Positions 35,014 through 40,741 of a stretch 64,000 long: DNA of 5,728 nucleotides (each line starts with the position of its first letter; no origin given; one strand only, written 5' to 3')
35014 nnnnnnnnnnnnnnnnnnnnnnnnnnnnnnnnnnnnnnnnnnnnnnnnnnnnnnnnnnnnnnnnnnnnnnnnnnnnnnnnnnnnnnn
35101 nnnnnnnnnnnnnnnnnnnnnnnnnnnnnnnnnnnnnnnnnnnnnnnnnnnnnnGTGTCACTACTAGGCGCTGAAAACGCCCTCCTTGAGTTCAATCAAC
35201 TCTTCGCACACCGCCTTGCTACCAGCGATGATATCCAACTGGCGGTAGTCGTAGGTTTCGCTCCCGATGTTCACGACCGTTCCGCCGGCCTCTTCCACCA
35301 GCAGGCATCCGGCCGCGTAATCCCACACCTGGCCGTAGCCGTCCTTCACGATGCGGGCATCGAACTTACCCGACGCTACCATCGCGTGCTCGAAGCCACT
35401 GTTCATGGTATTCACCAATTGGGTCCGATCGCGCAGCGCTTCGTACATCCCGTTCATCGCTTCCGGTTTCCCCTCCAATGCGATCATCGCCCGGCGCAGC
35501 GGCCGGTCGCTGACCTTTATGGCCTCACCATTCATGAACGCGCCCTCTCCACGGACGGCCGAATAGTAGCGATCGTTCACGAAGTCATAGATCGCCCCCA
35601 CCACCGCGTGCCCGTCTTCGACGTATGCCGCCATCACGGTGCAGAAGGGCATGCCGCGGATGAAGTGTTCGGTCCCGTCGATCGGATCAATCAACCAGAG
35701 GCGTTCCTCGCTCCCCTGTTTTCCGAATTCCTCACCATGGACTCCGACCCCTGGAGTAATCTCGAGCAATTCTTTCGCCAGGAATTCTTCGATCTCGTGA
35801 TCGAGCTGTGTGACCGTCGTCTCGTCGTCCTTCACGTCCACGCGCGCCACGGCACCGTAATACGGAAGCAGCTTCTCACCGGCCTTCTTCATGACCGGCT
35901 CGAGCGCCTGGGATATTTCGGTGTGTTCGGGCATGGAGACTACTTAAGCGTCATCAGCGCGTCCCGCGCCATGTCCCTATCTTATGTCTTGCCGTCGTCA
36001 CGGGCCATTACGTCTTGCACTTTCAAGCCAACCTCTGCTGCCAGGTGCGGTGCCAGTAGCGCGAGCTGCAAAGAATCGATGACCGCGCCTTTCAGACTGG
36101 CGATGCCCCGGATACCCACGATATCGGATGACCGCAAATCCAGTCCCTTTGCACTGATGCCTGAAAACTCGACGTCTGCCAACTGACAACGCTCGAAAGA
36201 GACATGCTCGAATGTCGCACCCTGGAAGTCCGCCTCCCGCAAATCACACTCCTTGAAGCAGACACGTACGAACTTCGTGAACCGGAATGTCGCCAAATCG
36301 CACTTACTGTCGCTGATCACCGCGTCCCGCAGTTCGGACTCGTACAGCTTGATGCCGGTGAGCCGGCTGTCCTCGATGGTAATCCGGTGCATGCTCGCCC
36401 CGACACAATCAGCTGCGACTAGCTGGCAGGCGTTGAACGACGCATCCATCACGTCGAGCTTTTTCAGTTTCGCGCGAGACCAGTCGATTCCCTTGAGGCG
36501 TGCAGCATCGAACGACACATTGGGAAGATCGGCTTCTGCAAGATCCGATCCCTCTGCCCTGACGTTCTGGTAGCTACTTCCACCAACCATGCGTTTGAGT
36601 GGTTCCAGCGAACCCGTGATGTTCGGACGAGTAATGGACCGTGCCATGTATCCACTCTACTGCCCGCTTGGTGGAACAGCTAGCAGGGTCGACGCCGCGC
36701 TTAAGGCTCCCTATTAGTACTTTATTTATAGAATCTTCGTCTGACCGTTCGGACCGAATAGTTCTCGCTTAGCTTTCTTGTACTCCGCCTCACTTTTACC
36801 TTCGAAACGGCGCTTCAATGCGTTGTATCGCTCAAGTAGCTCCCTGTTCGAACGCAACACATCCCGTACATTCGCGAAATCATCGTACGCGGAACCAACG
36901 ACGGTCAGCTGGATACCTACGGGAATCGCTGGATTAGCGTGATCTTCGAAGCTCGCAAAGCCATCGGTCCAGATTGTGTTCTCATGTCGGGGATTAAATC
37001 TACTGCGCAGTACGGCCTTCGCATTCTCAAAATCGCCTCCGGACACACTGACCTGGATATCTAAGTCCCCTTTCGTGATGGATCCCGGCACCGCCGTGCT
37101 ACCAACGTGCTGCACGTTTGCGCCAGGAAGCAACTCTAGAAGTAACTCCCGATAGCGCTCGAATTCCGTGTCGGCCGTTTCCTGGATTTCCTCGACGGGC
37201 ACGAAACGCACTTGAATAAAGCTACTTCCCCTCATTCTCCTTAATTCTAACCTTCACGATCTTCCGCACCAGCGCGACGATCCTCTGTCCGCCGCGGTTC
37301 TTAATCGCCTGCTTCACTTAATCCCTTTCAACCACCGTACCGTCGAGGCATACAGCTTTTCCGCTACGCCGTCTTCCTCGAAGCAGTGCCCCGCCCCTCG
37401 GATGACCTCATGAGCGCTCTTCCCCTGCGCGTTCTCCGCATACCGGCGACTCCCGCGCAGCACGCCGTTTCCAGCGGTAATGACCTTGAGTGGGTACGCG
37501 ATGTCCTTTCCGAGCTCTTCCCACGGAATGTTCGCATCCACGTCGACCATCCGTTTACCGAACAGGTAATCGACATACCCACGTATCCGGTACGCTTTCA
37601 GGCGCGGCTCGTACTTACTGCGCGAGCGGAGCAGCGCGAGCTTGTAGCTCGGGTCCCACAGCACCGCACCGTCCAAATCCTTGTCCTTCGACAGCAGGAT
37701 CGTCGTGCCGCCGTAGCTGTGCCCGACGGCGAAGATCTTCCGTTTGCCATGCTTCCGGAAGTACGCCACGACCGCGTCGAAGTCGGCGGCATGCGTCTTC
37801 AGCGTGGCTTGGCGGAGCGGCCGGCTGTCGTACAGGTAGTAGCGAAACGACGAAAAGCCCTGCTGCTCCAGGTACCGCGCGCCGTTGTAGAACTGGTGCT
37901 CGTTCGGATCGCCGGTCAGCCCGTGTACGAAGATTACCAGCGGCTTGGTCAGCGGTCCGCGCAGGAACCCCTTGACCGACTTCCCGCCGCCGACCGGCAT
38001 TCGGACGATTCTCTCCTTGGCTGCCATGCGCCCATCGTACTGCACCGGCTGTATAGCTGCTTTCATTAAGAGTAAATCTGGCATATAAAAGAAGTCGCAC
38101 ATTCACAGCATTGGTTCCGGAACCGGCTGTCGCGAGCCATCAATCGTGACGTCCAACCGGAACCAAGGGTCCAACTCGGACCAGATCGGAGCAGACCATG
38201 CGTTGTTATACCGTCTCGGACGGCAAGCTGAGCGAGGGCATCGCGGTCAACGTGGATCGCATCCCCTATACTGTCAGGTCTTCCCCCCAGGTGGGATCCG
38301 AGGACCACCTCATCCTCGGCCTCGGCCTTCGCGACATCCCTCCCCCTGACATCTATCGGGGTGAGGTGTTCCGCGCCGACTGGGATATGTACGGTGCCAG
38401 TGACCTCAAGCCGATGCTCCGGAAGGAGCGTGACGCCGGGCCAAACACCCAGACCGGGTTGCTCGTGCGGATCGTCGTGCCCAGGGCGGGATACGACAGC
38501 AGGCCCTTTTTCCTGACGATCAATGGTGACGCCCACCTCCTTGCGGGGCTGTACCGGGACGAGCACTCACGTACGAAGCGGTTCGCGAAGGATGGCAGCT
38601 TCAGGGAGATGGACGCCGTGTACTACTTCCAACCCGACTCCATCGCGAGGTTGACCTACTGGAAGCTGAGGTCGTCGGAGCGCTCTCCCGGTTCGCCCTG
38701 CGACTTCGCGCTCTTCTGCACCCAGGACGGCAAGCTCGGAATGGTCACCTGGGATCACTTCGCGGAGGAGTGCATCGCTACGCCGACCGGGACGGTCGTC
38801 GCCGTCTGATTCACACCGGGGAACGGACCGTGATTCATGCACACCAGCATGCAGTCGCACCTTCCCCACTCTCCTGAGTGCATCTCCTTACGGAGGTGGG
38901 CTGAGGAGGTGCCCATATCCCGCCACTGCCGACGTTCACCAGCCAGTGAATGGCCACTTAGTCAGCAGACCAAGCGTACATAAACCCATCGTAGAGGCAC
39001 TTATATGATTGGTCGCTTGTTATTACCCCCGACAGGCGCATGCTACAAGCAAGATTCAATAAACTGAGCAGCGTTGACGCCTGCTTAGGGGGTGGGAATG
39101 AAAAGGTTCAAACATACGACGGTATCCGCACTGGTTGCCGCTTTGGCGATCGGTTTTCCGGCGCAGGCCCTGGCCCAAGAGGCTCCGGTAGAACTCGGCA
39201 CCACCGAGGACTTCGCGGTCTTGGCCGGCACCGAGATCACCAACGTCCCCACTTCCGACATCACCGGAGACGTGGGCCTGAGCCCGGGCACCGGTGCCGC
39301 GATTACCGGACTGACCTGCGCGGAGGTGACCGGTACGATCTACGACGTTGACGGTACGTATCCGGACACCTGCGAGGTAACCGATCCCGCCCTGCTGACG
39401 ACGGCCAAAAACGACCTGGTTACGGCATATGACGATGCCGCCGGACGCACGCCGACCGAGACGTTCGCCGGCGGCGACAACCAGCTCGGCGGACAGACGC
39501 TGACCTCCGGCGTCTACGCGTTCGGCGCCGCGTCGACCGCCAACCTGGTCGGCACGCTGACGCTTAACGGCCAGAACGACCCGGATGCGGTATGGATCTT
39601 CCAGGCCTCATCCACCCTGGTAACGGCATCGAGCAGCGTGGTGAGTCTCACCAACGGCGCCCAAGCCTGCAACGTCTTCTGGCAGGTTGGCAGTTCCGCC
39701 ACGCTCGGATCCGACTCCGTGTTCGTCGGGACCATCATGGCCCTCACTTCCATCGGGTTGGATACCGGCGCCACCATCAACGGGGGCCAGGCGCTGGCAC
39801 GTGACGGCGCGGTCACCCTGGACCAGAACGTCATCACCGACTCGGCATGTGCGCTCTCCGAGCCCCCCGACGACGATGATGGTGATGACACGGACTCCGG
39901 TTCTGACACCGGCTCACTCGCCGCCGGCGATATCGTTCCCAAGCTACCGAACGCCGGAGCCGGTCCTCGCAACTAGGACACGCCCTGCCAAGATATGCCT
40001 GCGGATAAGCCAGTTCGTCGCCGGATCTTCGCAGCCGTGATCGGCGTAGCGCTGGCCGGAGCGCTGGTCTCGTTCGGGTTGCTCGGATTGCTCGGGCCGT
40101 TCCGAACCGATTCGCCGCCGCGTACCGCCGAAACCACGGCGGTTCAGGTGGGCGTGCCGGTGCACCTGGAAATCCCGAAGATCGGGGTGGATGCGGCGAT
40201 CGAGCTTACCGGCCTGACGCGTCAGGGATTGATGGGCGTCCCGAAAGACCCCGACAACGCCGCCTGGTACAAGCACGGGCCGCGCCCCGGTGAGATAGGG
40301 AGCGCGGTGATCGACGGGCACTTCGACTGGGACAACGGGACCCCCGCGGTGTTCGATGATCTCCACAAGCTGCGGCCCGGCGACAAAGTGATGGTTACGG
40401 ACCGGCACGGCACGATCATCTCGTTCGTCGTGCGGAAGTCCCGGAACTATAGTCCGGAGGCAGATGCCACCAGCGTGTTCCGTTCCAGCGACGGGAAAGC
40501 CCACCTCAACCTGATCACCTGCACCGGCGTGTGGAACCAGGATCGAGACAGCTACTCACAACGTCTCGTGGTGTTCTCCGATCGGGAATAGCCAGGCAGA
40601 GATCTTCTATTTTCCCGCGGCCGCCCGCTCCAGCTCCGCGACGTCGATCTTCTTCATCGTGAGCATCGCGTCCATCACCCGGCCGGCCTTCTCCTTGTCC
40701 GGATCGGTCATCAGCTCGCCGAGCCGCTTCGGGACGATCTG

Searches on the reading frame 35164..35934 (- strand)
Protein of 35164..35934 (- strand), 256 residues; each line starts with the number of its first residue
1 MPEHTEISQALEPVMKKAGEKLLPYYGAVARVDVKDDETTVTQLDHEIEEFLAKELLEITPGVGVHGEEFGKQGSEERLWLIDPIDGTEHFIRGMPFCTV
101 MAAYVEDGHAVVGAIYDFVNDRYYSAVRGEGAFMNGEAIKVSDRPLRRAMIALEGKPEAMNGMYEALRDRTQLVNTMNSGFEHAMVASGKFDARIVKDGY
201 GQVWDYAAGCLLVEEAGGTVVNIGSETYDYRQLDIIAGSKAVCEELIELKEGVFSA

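Call 6: search_protein_families(library=pfam, proteins=[window:35164-35934:-], max_evalue=0.01)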
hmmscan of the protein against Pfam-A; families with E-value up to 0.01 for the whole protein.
window:35164-35934:- (256 aa): 1 family
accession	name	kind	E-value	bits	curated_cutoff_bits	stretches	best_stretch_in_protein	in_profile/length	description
PF00459.30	Inositol_P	-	3.3e-52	178.1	27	1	6-247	4-263/271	Inositol monophosphatase family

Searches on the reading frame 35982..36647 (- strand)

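Call 6: search_protein_families(library=pfam, proteins=[window:35982-36647:-], max_evalue=0.01)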
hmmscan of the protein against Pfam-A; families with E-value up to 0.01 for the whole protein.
window:35982-36647:- (221 aa): 5 families
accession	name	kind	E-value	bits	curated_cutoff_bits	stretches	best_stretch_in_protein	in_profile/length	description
PF13599.13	Pentapeptide_4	-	3.6e-30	104.3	38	4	85-161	2-78/78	Pentapeptide repeat region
PF00805.28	Pentapeptide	-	2e-16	59.6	20.2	2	116-152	3-39/40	Pentapeptide repeats (8 copies)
PF13576.12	Pentapeptide_3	-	2.7e-09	37.6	27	1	117-155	7-48/48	Pentapeptide repeats (9 copies)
PF25296.1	Decapeptide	-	3e-05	24.3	45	0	47-118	3-69/74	Decapeptide repeat region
PF23894.2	LD_SV2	-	0.0017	19.1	29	0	125-159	36-70/92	SV2A/B/C luminal domain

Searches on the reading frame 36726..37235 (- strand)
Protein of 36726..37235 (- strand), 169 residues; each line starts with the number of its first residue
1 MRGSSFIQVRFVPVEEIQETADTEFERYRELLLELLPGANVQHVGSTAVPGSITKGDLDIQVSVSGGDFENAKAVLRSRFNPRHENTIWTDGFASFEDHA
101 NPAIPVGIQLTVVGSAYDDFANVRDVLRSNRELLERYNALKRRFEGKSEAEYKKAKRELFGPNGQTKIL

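Call 45: search_protein_families(library=pfam, proteins=[window:36726-37235:-], max_evalue=0.001)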
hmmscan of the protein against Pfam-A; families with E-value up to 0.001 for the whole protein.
window:36726-37235:- (169 aa): 1 family
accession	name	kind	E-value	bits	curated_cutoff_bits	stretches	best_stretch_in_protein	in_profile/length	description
PF04229.20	GrpB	-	6.8e-19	69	25.5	1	13-160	3-153/159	GrpB protein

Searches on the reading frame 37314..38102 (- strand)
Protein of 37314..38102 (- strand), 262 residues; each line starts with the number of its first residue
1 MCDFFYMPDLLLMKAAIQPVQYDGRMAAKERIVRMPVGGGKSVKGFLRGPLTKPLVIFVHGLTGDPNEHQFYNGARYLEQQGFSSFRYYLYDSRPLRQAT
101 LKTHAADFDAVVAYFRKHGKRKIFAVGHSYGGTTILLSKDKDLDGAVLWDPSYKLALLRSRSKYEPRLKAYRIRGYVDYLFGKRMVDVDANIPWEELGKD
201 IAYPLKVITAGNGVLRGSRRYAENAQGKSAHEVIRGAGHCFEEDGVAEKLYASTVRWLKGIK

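Call 45: search_protein_families(library=pfam, proteins=[window:37314-38102:-], max_evalue=0.001)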
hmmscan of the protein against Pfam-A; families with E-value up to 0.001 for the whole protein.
window:37314-38102:- (262 aa): 3 families
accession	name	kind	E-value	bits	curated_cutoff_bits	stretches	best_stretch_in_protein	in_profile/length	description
PF12697.13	Abhydrolase_6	-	2.4e-09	38.6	26.3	1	56-186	1-131/217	Alpha/beta hydrolase family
PF00561.26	Abhydrolase_1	-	7.4e-09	36.1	25.8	1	54-136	1-84/245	alpha/beta hydrolase fold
PF12146.15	Hydrolase_4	-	1.5e-05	24.9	27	1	53-156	4-114/239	Serine aminopeptidase, S33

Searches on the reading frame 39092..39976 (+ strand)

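Call 45: search_protein_families(library=pfam, proteins=[window:39092-39976:+], max_evalue=0.001)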
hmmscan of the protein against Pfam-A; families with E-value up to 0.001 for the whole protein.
window:39092-39976:+ (294 aa): 1 family
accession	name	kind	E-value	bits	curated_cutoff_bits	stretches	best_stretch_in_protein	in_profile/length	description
PF11999.13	Ice_binding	-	1.3e-61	208.4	28.7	1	43-249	1-208/208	Ice-binding-like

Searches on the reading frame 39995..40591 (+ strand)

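Call 45: search_protein_families(library=pfam, proteins=[window:39995-40591:+], max_evalue=0.001)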
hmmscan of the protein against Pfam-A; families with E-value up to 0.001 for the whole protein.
window:39995-40591:+ (198 aa): 1 family
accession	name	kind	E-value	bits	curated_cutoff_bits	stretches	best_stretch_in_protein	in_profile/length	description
PF04203.18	Sortase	-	8.7e-24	84.1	26.6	1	58-197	1-124/125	Sortase domain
